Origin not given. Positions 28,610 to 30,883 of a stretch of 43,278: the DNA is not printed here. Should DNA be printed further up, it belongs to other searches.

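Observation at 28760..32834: PFOR split into two genes with a stand-alone CBS-pair ORF translationally coupled between the halves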

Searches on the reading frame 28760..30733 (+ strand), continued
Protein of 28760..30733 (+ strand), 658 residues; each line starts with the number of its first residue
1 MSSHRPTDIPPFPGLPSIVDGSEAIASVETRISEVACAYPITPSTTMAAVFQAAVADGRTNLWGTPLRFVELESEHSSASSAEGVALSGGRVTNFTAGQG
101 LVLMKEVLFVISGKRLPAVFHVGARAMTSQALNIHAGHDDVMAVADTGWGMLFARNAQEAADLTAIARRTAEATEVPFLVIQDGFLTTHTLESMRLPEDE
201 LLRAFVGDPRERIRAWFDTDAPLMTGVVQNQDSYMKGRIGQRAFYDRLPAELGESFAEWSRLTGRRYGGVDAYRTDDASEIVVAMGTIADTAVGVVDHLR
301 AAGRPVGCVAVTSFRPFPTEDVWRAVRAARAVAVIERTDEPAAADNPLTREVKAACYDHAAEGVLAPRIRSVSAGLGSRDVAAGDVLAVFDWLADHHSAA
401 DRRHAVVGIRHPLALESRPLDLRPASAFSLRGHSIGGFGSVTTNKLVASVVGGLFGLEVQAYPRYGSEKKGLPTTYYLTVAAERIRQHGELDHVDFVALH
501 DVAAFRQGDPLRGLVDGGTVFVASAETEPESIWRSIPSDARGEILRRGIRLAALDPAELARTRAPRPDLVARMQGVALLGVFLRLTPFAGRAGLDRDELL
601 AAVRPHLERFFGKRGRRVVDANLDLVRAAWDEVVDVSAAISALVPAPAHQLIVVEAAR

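Call 44: predict_structure(alignment_id=A2)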
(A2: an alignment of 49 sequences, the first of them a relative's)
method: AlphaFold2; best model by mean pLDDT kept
length: 788 residues; sequences in the alignment: 49
mean_pLDDT: 79.3   pTM: 0.75
mean pLDDT of the five models: 79.3, 78.1, 77.9, 76.3, 75.7
residues with pLDDT >= 90: 256; 70-90: 349; 50-70: 111; < 50: 72
segments of 3 or more residues with pLDDT < 50: 1-7, 106-129, 132-134, 222-239, 471-473, 649-652, 720-723, 786-788
pLDDT, mean of each block of 10 residues (from residue 1): 50 90 87 75 68 88 89 54 71 64 50 40 40 52 60 88 89 70 70 93 89 70 38 45 70 95 95 97 92 95 95 90 96 90 79 93 91 93 74 95 93 84 89 78 71 86 81 59 92 88 80 85 92 92 87 93 88 78 90 84 88 82 91 95 77 64 86 83 80 88 82 59 62 84 83 76 84 85 54
secondary structure, 60 per line:
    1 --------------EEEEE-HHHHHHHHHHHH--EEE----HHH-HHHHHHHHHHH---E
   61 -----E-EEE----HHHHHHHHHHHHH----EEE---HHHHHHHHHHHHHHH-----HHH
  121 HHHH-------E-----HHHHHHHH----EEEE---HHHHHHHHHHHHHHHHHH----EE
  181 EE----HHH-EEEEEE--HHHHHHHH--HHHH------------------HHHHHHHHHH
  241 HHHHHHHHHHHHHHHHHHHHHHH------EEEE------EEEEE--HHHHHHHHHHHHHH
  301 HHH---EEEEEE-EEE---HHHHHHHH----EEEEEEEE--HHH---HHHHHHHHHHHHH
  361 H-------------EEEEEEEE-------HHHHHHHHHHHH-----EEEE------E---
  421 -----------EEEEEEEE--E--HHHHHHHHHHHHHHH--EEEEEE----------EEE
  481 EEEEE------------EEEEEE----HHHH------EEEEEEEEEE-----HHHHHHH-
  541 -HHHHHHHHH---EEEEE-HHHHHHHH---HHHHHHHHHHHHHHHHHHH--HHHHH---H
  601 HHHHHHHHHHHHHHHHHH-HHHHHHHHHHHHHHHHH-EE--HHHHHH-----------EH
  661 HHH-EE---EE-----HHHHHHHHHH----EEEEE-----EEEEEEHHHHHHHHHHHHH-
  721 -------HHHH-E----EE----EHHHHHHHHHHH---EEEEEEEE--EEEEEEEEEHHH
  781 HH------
elements in order (helices of 4 or more, strands of 3 or more residues): E15-19 H21-32 E35-37 H46-56 E68-70 H75-87 E92-94 H98-112 H118-124 H138-145 E150-153 H157-174 E179-182 E191-196 H199-206 H209-212 H231-263 E270-273 E280-284 H287-303 E307-312 E314-316 H320-327 E332-339 H348-361 E375-382 H390-401 E407-410 E432-439 H445-459 E462-467 E478-485 E498-503 H508-511 E518-527 H533-539 H542-550 E554-558 H560-567 H571-589 H592-596 H600-618 H620-636 H642-647 H660-663 H677-686 E691-695 E701-706 H707-719 H728-731 H745-755 E759-766 E769-777 H778-782
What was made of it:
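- The fusion model has a low-confidence linker (residues 649-652) and pTM of only 0.75, which says nothing firm about docking (call 44).
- Tried and rejected: AlphaFold2 of a natural fusion (call 44).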

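Call 49: fold_search(model_id=the predicted structure, library=pdb)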
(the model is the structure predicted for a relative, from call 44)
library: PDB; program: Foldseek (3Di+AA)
matches with E <= 10: 1151; with E <= 0.001: 472
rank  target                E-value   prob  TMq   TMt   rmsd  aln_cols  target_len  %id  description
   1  6cin_E                1.3e-46  1.00  0.69  0.48   5.6       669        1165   28  Crystal structure of pyruvate:ferredoxin oxidoreductase from Moorella thermoacetica (released 2018-03-28)
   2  6cip_A                1.9e-46  1.00  0.69  0.47   4.1       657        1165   27  Pyruvate:ferredoxin oxidoreductase from Moorella thermoacetica with acetyl-TPP bound (released 2018-03-28)
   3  6cin_C                1.9e-46  1.00  0.68  0.47   5.7       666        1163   27  Crystal structure of pyruvate:ferredoxin oxidoreductase from Moorella thermoacetica (released 2018-03-28)
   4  6cio_E                2.3e-46  1.00  0.68  0.47   5.6       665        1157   27  Pyruvate:ferredoxin oxidoreductase from Moorella thermoacetica with lactyl-TPP bound (released 2018-03-28)
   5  6cin_B                3.0e-46  1.00  0.69  0.47   4.2       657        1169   28  Crystal structure of pyruvate:ferredoxin oxidoreductase from Moorella thermoacetica (released 2018-03-28)
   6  6cin_A                3.3e-46  1.00  0.69  0.47   4.2       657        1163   27  Crystal structure of pyruvate:ferredoxin oxidoreductase from Moorella thermoacetica (released 2018-03-28)
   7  6cio_A                4.1e-46  1.00  0.69  0.47   5.7       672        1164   27  Pyruvate:ferredoxin oxidoreductase from Moorella thermoacetica with lactyl-TPP bound (released 2018-03-28)
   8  6cip_D                4.3e-46  1.00  0.68  0.47   5.8       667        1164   27  Pyruvate:ferredoxin oxidoreductase from Moorella thermoacetica with acetyl-TPP bound (released 2018-03-28)
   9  6cio_C                9.2e-46  1.00  0.68  0.47   5.6       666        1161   27  Pyruvate:ferredoxin oxidoreductase from Moorella thermoacetica with lactyl-TPP bound (released 2018-03-28)
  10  2c3y_B                4.6e-45  1.00  0.69  0.45   6.0       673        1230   29  CRYSTAL STRUCTURE OF THE RADICAL FORM OF PYRUVATE:FERREDOXIN OXIDOREDUCTASE FROM Desulfovibrio africanus (released 2006-02-15)
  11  6cio_F                2.6e-44  1.00  0.67  0.47   5.8       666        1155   26  Pyruvate:ferredoxin oxidoreductase from Moorella thermoacetica with lactyl-TPP bound (released 2018-03-28)
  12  1b0p_A                2.9e-44  1.00  0.69  0.45   4.2       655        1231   29  CRYSTAL STRUCTURE OF PYRUVATE-FERREDOXIN OXIDOREDUCTASE FROM DESULFOVIBRIO AFRICANUS (released 1999-04-23)
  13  7plm_A                2.9e-44  1.00  0.67  0.46   4.1       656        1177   29  CryoEM reconstruction of pyruvate ferredoxin oxidoreductase (PFOR) in anaerobic conditions (released 2022-03-23)
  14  6ciq_C                3.4e-44  1.00  0.69  0.47   5.5       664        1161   28  Pyruvate:ferredoxin oxidoreductase from Moorella thermoacetica with coenzyme A bound (released 2018-03-28)
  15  6cin_D                4.5e-44  1.00  0.68  0.47   5.9       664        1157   27  Crystal structure of pyruvate:ferredoxin oxidoreductase from Moorella thermoacetica (released 2018-03-28)
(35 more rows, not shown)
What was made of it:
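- On CBS pair (Bateman module): The fusion model's CBS part superposes on solved CBS pairs with TM 0.74-0.88 normalised to the target (call 49).
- Residues 1 to about 660 match PFOR domains I-III (calls 44, 49).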
